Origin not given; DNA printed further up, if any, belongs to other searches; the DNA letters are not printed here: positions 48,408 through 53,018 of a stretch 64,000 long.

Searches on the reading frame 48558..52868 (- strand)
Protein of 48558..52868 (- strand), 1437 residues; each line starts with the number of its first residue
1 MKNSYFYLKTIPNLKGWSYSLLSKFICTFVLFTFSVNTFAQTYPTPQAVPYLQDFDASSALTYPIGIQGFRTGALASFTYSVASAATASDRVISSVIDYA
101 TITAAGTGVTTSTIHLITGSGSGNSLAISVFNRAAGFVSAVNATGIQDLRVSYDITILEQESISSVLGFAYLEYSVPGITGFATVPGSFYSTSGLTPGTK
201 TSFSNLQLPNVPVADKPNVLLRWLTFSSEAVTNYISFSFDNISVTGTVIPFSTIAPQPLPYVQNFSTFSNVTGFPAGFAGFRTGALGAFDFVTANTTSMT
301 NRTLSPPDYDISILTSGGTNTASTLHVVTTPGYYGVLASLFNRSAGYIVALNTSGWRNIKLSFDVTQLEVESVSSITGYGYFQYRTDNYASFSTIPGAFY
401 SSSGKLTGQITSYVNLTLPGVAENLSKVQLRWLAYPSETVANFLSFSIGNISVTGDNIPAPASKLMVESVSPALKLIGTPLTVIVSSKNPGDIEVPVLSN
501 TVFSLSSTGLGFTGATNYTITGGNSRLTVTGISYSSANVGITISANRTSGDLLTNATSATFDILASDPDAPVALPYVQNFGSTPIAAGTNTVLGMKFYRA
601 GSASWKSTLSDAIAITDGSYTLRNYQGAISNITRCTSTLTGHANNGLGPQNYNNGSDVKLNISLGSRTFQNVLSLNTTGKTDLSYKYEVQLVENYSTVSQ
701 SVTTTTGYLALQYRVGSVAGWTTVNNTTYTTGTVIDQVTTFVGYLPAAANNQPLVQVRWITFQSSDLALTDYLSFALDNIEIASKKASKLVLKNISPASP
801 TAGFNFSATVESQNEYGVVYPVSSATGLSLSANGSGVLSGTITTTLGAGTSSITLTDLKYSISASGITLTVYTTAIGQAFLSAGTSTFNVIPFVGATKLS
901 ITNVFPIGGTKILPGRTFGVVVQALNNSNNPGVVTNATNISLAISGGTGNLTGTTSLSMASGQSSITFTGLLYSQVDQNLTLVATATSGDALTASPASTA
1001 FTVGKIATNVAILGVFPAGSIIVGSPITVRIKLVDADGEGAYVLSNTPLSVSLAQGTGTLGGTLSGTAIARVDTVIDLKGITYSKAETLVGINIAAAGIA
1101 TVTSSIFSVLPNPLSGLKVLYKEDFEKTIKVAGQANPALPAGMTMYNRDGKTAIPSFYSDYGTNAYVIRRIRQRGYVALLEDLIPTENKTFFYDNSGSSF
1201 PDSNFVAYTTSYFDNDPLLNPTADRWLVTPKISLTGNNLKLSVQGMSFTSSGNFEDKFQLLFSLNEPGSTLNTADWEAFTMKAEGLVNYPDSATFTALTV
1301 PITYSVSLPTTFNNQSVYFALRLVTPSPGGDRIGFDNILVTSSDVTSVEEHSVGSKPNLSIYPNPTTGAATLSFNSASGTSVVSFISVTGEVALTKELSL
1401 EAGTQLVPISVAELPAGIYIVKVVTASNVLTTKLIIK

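Call 12: search_protein_families(library=pfam, proteins=[window:48558-52868:-], max_evalue=0.001)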
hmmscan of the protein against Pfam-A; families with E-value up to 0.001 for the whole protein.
window:48558-52868:- (1437 aa): 1 family
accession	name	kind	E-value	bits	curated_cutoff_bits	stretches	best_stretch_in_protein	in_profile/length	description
PF18962.6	Por_Secre_tail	-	5.6e-11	43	27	1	1361-1436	1-75/75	Secretion system C-terminal sorting domain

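Call 78: search_protein_families(library=ncbifam, proteins=[window:48558-52868:-], max_evalue=0.00001)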
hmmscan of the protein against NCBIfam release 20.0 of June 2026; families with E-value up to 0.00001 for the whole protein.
window:48558-52868:- (1437 aa): 3 families
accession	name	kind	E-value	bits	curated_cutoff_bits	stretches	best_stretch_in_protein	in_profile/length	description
TIGR04183.1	Por_Secre_tail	domain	7.1e-12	45.1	23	1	1361-1437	1-72/72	T9SS type A sorting domain-containing protein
NF038128.1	choice_anch_J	domain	4.4e-11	43.2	30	1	1190-1340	28-162/162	choice-of-anchor J domain-containing protein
NF038113.1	T9SSA_dep_M36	equivalog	3.1e-08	32.2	885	1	1344-1437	779-869/869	T9SS-dependent M36 family metallopeptidase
